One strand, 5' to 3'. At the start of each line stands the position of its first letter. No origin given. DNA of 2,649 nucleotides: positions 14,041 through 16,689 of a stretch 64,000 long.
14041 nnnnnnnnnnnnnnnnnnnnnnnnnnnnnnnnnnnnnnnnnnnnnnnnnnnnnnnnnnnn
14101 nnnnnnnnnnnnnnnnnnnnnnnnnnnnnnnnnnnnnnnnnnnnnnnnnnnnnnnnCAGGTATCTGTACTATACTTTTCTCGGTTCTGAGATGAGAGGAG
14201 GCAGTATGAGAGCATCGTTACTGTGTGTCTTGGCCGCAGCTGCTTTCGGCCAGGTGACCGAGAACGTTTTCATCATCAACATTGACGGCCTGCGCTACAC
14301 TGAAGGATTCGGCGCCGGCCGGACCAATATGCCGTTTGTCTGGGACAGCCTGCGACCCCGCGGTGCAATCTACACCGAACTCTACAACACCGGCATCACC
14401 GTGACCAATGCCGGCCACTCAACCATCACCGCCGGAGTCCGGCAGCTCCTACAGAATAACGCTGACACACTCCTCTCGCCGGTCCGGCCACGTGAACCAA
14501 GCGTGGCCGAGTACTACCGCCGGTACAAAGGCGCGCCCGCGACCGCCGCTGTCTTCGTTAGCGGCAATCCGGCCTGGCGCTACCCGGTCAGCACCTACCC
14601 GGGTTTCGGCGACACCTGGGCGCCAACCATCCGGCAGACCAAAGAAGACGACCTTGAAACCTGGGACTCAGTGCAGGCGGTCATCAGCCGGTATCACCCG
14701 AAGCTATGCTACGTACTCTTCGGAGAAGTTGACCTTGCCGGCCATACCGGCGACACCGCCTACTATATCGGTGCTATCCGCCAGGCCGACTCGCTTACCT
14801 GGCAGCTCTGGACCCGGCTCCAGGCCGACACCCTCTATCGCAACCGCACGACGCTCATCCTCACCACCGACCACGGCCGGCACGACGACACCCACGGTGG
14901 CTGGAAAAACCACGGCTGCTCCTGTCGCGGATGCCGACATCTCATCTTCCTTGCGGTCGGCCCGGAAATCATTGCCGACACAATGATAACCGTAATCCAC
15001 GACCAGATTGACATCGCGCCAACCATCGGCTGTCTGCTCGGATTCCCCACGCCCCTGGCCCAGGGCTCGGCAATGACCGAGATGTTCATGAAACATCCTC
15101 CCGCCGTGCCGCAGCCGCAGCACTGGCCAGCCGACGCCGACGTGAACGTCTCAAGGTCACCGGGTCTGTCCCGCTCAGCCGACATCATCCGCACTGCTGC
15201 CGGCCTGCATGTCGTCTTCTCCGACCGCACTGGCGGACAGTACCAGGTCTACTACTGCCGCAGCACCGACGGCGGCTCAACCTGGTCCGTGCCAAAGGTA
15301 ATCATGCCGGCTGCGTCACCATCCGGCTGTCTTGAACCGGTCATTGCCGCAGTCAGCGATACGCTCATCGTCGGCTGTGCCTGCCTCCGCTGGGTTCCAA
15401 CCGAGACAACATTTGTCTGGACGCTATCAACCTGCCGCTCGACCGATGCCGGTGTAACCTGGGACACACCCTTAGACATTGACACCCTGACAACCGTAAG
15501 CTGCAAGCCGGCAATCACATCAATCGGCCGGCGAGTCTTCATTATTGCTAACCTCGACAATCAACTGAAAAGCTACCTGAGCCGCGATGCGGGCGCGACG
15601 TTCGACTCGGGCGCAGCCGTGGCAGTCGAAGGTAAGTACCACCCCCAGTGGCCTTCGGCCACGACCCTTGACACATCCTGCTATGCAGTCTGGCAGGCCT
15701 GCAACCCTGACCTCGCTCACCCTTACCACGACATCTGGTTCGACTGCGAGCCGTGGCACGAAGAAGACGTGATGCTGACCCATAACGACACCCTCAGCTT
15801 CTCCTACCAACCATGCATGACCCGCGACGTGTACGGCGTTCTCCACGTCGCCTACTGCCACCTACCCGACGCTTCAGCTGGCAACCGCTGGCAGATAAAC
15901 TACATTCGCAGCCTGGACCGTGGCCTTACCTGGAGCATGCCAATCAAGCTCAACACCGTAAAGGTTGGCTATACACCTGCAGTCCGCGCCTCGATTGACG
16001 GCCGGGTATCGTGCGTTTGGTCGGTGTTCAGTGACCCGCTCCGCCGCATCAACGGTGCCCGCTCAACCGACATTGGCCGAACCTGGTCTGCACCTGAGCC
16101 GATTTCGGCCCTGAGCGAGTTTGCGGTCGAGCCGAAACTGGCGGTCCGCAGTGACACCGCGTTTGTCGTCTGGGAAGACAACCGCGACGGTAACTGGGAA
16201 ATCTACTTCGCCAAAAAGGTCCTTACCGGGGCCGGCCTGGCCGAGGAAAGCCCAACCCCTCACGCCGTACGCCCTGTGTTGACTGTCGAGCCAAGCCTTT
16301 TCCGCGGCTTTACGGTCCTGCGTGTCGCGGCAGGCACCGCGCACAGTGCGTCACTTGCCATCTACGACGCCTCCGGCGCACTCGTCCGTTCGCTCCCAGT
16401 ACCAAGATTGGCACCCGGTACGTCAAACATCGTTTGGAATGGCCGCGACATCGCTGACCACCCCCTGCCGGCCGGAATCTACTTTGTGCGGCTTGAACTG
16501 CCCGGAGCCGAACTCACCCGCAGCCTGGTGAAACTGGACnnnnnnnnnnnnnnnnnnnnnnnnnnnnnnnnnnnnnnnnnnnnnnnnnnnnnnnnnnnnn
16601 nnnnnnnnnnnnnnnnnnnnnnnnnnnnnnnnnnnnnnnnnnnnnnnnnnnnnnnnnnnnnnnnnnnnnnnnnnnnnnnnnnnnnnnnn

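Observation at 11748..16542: Tandem paralogs fusing an AlkP-superfamily metallo-phosphoesterase-like domain to a BNR propeller and T9SS tail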

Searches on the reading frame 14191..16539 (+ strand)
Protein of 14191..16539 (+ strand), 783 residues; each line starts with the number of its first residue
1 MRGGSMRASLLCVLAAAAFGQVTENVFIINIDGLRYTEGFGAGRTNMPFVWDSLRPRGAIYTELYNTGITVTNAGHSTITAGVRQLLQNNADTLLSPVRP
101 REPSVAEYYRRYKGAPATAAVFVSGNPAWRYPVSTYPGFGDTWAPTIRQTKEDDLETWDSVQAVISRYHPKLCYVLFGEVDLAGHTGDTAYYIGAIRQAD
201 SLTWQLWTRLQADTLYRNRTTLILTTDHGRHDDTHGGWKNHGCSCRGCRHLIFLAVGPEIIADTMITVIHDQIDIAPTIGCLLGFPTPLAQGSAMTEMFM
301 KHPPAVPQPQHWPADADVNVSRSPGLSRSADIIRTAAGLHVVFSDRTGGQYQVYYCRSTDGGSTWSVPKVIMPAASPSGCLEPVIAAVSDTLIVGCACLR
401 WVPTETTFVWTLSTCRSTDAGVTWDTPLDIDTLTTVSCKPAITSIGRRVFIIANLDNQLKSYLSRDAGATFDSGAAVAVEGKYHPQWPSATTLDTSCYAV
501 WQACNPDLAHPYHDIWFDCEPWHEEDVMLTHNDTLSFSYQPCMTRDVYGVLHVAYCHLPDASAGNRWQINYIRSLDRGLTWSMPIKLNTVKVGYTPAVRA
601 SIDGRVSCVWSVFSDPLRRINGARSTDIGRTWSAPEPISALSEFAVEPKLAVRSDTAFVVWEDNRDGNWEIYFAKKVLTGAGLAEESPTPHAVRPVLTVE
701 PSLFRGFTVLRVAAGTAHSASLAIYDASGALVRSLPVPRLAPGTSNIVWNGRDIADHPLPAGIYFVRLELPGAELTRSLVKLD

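Call 4: search_protein_families(library=pfam, proteins=[window:14191-16539:+], max_evalue=1)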
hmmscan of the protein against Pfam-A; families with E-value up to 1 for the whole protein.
window:14191-16539:+ (783 aa): 8 families
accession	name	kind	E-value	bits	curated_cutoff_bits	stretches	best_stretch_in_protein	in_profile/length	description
PF13088.12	BNR_2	-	2.5e-12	47.2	31.4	3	352-487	19-167/277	BNR repeat-like domain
PF13860.13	FlgD_ig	-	3.8e-10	40.1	27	1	714-768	19-73/79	FlgD Ig-like domain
PF01663.27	Phosphodiest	-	1.6e-06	28.5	23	1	119-229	105-220/342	Type I phosphodiesterase / nucleotide pyrophosphatase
PF02012.26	BNR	-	3.2e-05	23.7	27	0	358-366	3-11/12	BNR/Asp-box repeat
PF01676.23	Metalloenzyme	-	4.2e-05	23.6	24.3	1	153-236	130-208/252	Metalloenzyme superfamily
PF00884.28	Sulfatase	-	0.0006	19.6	25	1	160-284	200-300/301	Sulfatase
PF12217.14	End_beta_propel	-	0.0038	16.6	24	0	561-595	37-71/367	Catalytic beta propeller domain of bacteriophage endosialidase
PF15902.12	Sortilin-Vps10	-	0.27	10.4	33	0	415-473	4-59/446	Sortilin, neurotensin receptor 3,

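Call 5: search_protein_families(library=ncbifam, proteins=[window:14191-16539:+], max_evalue=1)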
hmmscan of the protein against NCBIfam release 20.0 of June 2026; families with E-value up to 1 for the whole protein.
window:14191-16539:+ (783 aa): 11 families
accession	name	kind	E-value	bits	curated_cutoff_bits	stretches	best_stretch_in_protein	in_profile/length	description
TIGR04275.1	beta_prop_Msarc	repeat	9.6e-05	22.1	85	1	659-673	21-35/40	beta-propeller repeat protein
NF005176.1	PRK06655.1-1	equivalog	0.00012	22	230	1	714-769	94-148/197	flagellar hook assembly protein FlgD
TIGR01307.1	pgm_bpd_ind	equivalog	0.00036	19.1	330.65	1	163-289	378-496/504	2,3-bisphosphoglycerate-independent phosphoglycerate mutase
NF009049.0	PRK12383.1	equivalog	0.00037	19.5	254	1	169-288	286-391/408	phosphopentomutase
NF009453.0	PRK12813.1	equivalog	0.00078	19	264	1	708-769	114-172/223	flagellar basal body rod modification protein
NF009277.0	PRK12634.1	equivalog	0.0012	19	333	1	712-766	116-170/221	flagellar basal body rod modification protein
TIGR04183.1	Por_Secre_tail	domain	0.003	17.5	23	1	711-781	12-71/72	T9SS type A sorting domain-containing protein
NF040591.1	choice_anch_O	subfamily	0.0071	15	125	0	349-371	535-557/670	choice-of-anchor O protein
NF009276.0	PRK12633.1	equivalog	0.017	14.8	383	1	715-769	126-180/234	flagellar basal body rod modification protein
NF047818.1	LIC11996_lipo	equivalog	0.034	13.3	350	1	338-427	326-419/422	LIC11996 family lipoprotein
NF003766.0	PRK05362.1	equivalog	0.071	11.8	256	1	154-237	263-341/396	phosphopentomutase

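Call 8: find_homologous_proteins(query=window:14191-16539:+, max_evalue=0.00001)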
Query window:14191-16539:+ (783 aa): 132 proteins with E <= 0.00001 among 8000 candidates; the best 120 are listed.
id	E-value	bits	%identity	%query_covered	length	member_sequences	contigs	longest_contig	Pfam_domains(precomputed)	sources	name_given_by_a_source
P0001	0.0e+0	1753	96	99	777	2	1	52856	PF13860.13,PF01663.28,PF13088.13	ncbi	-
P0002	2.0e-278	944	55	99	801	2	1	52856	PF13860.13,PF13088.13,PF00884.29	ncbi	-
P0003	8.1e-253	859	51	99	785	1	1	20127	PF13860.13,PF01663.28,PF13088.13,PF00884.29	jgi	jgi:hypothetical protein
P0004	6.5e-250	850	51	99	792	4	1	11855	PF13860.13,PF01663.28,PF13088.13,PF00884.29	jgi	jgi:hypothetical protein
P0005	3.2e-249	847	52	97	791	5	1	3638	PF13860.13,PF01663.28,PF13088.13,PF00884.29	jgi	jgi:hypothetical protein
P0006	1.7e-243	829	50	98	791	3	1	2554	PF13860.13,PF01663.28,PF13088.13,PF00884.29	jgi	jgi:hypothetical protein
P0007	1.3e-239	816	50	99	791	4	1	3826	PF13860.13,PF01676.24,PF01663.28,PF13088.13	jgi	-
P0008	4.1e-222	758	47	96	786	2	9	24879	PF01676.24,PF02012.27,PF01663.28,PF13088.13,PF00884.29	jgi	jgi:hypothetical protein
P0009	1.5e-215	736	46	97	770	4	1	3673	PF01676.24,PF01663.28,PF13088.13,PF00884.29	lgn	-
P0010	7.0e-214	731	46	98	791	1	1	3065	PF13860.13,PF01676.24,PF01663.28,PF13088.13,PF00884.29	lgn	-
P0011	1.7e-209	716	46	98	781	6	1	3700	PF13860.13,PF01676.24,PF01663.28,PF13088.13,PF00884.29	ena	-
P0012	8.3e-207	707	45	97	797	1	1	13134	PF18962.8,PF01676.24,PF01663.28,PF13088.13,PF00884.29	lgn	-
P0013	1.0e-203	697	45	96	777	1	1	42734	PF13860.13,PF01676.24,PF01663.28,PF13088.13,PF00884.29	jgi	jgi:hypothetical protein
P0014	2.0e-201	689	45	98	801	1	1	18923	PF18962.8,PF01676.24,PF01663.28,PF13088.13,PF00884.29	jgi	-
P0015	2.5e-199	682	44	98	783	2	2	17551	PF18962.8,PF01676.24,PF01663.28,PF13088.13,PF00884.29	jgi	jgi:hypothetical protein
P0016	5.7e-199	681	45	98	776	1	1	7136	PF18962.8,PF01676.24,PF01663.28,PF13088.13,PF00884.29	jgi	jgi:hypothetical protein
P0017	4.6e-197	675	44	97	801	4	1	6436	PF18962.8,PF01676.24,PF01663.28,PF13088.13,PF00884.29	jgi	jgi:hypothetical protein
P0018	1.1e-196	674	44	99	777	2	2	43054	PF18962.8,PF01676.24,PF01663.28,PF13088.13,PF00884.29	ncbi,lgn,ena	-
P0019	3.3e-196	672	45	98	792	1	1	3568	PF18962.8,PF01676.24,PF01663.28,PF13088.13,PF00884.29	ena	-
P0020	2.8e-195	669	44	96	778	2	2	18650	PF18962.8,PF01676.24,PF01663.28,PF13088.13,PF00884.29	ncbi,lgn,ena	-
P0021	2.2e-194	666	44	97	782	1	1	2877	PF18962.8,PF01676.24,PF01663.28,PF13088.13,PF00884.29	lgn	-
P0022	2.8e-194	666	43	96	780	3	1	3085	PF18962.8,PF01676.24,PF01663.28,PF13088.13,PF00884.29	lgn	-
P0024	9.1e-192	657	41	99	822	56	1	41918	PF18962.8,PF01676.24,PF13088.13,PF00884.29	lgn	-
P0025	1.1e-189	651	40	97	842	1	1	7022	PF18962.8,PF01676.24,PF01663.28,PF13088.13,PF00884.29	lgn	-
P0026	1.6e-188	647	44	92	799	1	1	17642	PF18962.8,PF01676.24,PF01663.28,PF13088.13,PF00884.29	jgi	jgi:hypothetical protein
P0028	1.4e-187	644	43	96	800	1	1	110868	PF01676.24,PF01663.28,PF13088.13,PF00884.29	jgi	jgi:hypothetical protein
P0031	5.1e-182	625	44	85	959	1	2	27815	PF18962.8,PF01676.24,PF01663.28,PF00884.29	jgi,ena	-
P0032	2.9e-180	619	39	99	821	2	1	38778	PF18962.8,PF01676.24,PF13088.13,PF00884.29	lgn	-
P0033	3.6e-180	619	43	85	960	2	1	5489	PF18962.8,PF01676.24,PF01663.28,PF00884.29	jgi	-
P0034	4.2e-180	619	40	97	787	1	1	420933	PF18962.8,PF01676.24,PF01663.28,PF13088.13,PF00884.29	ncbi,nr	ncbi:MAG: T9SS type A sorting domain-containing protein [Ignavibacteriales bacterium]|nr:T9SS type A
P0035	1.8e-178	613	40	95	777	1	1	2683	PF18962.8,PF01676.24,PF01663.28,PF13088.13,PF00884.29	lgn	-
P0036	5.4e-175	602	39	97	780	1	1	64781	PF18962.8,PF01676.24,PF01663.28,PF00884.29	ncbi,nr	ncbi:MAG: alkaline phosphatase family protein [Ignavibacteria bacterium]|nr:alkaline phosphatase fam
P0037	6.3e-175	602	39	97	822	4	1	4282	PF18962.8,PF01676.24,PF13088.13,PF00884.29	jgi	-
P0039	9.4e-173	595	38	97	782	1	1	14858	PF18962.8,PF01676.24,PF01663.28,PF13088.13,PF00884.29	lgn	-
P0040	5.4e-172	592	39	97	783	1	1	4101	PF18962.8,PF01676.24,PF01663.28,PF00884.29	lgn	-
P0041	6.9e-171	588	38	97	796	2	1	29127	PF18962.8,PF01676.24,PF01663.28,PF13088.13,PF00884.29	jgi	jgi:hypothetical protein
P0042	1.5e-170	587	39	97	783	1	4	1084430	PF18962.8,PF01676.24,PF01663.28,PF00884.29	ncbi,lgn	-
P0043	3.9e-169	583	39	95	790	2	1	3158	PF18962.8,PF01676.24,PF01663.28,PF00884.29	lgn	-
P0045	2.4e-167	577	37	97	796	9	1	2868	PF18962.8,PF01676.24,PF01663.28,PF13088.13,PF00884.29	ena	-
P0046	9.1e-167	575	37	97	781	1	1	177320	PF18962.8,PF01676.24,PF01663.28,PF00884.29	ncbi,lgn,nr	ncbi:MAG: T9SS type A sorting domain-containing protein [Ignavibacteria bacterium]|nr:T9SS type A so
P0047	1.7e-166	574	38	95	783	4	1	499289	PF18962.8,PF01676.24,PF01663.28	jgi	-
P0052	1.2e-162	561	40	98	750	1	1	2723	PF18962.8,PF01676.24,PF02012.27,PF01663.28,PF13088.13,PF00884.29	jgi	-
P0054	1.8e-155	537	35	98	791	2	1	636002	PF18962.8,PF01663.28,PF13088.13,PF00884.29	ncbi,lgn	ncbi:MAG: hypothetical protein Kow0098_01940 [Ignavibacteriaceae bacterium]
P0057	5.1e-131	456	35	96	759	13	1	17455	PF01676.24,PF01663.28,PF13088.13,PF00884.29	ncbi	ncbi:MAG: alkaline phosphatase family protein [candidate division WOR-3 bacterium]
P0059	8.4e-113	396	31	99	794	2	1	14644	PF18962.8,PF13860.13,PF01676.24,PF13088.13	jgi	jgi:hypothetical protein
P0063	5.8e-88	314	32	85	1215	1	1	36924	PF24681.2,PF18962.8,PF13088.13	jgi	jgi:hypothetical protein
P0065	5.7e-87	311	29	85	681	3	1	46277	PF01676.24,PF02012.27,PF01663.28,PF13088.13,PF00884.29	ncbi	ncbi:MAG: alkaline phosphatase family protein [Thermodesulfobacteriota bacterium]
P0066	3.5e-86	308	32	85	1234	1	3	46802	PF18962.8,PF01676.24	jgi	jgi:hypothetical protein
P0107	1.6e-33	134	28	57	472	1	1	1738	PF26549.1,PF18962.8,PF02012.27,PF13088.13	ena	-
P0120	4.2e-16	76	28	57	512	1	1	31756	PF18962.8,PF02012.27,PF13088.13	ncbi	-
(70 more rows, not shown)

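Call 11: list_cluster_members(proteins=[P0001, P0002, P0034, P0057, P0065])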
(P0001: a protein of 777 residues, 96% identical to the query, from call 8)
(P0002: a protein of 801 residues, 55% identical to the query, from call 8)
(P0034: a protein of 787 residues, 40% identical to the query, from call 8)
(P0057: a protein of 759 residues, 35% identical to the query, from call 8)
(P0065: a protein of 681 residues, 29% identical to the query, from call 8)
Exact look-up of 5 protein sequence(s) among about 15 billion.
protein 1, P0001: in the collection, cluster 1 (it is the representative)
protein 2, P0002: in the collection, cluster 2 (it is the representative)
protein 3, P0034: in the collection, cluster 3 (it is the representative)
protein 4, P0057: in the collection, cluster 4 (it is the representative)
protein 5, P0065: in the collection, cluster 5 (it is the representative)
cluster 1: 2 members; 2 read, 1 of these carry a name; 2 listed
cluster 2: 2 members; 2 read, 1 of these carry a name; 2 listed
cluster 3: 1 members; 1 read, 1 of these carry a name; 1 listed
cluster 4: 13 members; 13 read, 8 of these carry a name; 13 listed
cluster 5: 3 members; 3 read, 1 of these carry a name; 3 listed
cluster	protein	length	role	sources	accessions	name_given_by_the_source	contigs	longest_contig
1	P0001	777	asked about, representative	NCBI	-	-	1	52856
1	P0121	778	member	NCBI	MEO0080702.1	MAG: FlgD immunoglobulin-like domain containing protein [candidate division WOR-3 ...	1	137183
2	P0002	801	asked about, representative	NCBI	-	-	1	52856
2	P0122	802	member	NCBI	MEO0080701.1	MAG: exo-alpha-sialidase [candidate division WOR-3 bacterium]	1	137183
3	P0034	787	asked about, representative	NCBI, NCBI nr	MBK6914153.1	MAG: T9SS type A sorting domain-containing protein [Ignavibacteriales bacterium] | T9SS type A sorting domain-containing protein [Ignavibacteriales bacterium]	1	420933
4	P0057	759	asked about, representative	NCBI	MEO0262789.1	MAG: alkaline phosphatase family protein [candidate division WOR-3 bacterium]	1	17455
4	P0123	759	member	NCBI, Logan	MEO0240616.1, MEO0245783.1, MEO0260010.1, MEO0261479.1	MAG: sulfatase-like hydrolase/transferase [candidate division WOR-3 bacterium]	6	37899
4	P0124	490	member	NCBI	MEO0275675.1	MAG: alkaline phosphatase family protein, partial [candidate division WOR-3 bacterium]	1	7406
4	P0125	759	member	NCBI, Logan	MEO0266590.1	MAG: alkaline phosphatase family protein [candidate division WOR-3 bacterium]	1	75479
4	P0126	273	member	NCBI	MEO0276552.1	MAG: hypothetical protein ABIM60_07220, partial [candidate division WOR-3 bacterium]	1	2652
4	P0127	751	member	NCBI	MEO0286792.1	MAG: alkaline phosphatase family protein, partial [candidate division WOR-3 bacterium]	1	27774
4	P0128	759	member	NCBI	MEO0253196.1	MAG: sulfatase-like hydrolase/transferase [candidate division WOR-3 bacterium]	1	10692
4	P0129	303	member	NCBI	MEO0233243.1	MAG: alkaline phosphatase family protein, partial [candidate division WOR-3 bacterium]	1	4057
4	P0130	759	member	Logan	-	-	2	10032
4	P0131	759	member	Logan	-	-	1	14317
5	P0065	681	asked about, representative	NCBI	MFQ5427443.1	MAG: alkaline phosphatase family protein [Thermodesulfobacteriota bacterium]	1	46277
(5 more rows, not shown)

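Call 17: find_encoding_contigs(protein=P0034, flank=8000, max_places=2)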
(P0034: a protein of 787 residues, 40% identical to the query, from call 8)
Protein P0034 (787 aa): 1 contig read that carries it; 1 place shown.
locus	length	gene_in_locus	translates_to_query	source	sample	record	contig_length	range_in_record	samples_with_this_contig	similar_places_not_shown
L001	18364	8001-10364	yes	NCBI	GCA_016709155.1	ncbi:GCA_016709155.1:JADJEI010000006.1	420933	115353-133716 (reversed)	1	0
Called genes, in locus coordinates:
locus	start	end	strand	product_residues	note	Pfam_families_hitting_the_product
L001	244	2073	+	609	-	PF18962:Por_Secre_tail (weak)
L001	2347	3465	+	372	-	-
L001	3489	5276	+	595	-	PF18962:Por_Secre_tail (weak)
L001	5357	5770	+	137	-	PF14870:PSII_BNR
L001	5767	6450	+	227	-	-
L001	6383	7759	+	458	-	PF15902:Sortilin-Vps10 (faint), PF14870:PSII_BNR, PF18962:Por_Secre_tail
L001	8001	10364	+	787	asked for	PF01663:Phosphodiest (weak), PF01676:Metalloenzyme, PF00884:Sulfatase (weak), PF13088:BNR_2 (faint), PF18962:Por_Secre_tail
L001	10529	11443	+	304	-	PF11551:Omp28 (weak)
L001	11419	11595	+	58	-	PF18962:Por_Secre_tail (weak)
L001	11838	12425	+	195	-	-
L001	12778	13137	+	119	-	-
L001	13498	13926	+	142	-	-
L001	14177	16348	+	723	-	PF01839:FG-GAP (faint), PF13517:FG-GAP_3, PF07593:UnbV_ASPIC, PF18962:Por_Secre_tail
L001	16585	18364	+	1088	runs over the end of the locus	PF14870:PSII_BNR (faint), PF25852:DUF6242_C (faint), PF02012:BNR (faint), PF13088:BNR_2 (faint), PF15902:Sortilin-Vps10 (weak)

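Call 19: find_encoding_contigs(protein=P0065, flank=8000, max_places=2)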
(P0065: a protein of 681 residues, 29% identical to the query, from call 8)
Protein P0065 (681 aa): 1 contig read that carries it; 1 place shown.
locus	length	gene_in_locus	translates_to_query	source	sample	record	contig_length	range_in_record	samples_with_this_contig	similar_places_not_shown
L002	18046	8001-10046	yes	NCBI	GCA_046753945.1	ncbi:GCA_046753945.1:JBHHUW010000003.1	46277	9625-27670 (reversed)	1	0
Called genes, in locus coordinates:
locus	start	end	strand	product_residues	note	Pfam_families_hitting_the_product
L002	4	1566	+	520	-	PF03023:MurJ, PF01554:MatE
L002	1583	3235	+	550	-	PF01663:Phosphodiest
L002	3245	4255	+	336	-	PF04055:Radical_SAM, PF13186:SPASM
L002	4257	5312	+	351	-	PF13527:Acetyltransf_9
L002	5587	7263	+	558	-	-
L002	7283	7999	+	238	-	PF08309:LVIVD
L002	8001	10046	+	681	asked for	PF00884:Sulfatase (faint), PF01663:Phosphodiest (faint), PF01676:Metalloenzyme, PF02012:BNR (faint), PF13088:BNR_2 (faint)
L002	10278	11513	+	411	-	PF02449:Glyco_hydro_42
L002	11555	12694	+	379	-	PF13439:Glyco_transf_4, PF13579:Glyco_trans_4_4, PF00534:Glycos_transf_1, PF13692:Glyco_trans_1_4, PF20706:GT4-conflict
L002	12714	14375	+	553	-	PF01663:Phosphodiest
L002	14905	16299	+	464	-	PF04932:Wzy_C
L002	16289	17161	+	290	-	PF01209:Ubie_methyltran (faint), PF13489:Methyltransf_23, PF13847:Methyltransf_31, PF08241:Methyltransf_11, PF08242:Methyltransf_12, PF13649:Methyltransf_25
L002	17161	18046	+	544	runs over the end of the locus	PF01663:Phosphodiest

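Call 20: find_encoding_contigs(protein=P0028, flank=8000, max_places=2)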
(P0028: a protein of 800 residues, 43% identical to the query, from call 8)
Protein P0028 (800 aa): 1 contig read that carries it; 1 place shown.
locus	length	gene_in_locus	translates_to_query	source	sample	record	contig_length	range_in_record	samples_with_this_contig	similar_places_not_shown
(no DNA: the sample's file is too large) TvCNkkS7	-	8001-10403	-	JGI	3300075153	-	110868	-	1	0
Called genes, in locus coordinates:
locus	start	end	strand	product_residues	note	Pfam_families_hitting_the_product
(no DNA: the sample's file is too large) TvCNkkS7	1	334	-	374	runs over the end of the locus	PF01479:S4, PF00849:PseudoU_synth_2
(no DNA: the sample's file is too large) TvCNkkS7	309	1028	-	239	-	PF01138:RNase_PH, PF03725:RNase_PH_C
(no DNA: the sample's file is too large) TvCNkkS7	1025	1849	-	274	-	PF01177:Asp_Glu_race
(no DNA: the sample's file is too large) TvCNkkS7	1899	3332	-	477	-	PF01520:Amidase_3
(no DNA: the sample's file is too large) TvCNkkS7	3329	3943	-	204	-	PF01668:SmpB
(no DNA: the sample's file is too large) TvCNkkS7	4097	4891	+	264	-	PF02588:YitT_membrane, PF10035:DUF2179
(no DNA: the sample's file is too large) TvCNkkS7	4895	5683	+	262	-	PF00795:CN_hydrolase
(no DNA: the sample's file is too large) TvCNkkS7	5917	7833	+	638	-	PF14269:Arylsulfotran_2 (faint), PF02129:Peptidase_S15 (weak), PF18962:Por_Secre_tail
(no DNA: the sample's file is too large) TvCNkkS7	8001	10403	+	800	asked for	PF01663:Phosphodiest (faint), PF00884:Sulfatase (weak), PF01676:Metalloenzyme, PF13088:BNR_2 (weak)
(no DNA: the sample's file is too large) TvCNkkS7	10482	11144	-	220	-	-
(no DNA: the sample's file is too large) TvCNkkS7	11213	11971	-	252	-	PF08713:DNA_alkylation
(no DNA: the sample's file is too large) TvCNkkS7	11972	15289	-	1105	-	PF02985:HEAT (faint), PF13646:HEAT_2, PF03130:HEAT_PBS (weak), PF13646:HEAT_2 (weak)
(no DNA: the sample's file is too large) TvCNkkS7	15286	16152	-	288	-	PF00106:adh_short, PF08659:KR, PF01370:Epimerase, PF13561:adh_short_C2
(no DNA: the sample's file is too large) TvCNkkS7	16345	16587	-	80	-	-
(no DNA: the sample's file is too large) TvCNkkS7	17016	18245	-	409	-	PF08309:LVIVD, PF09826:Beta_propel (faint), PF08309:LVIVD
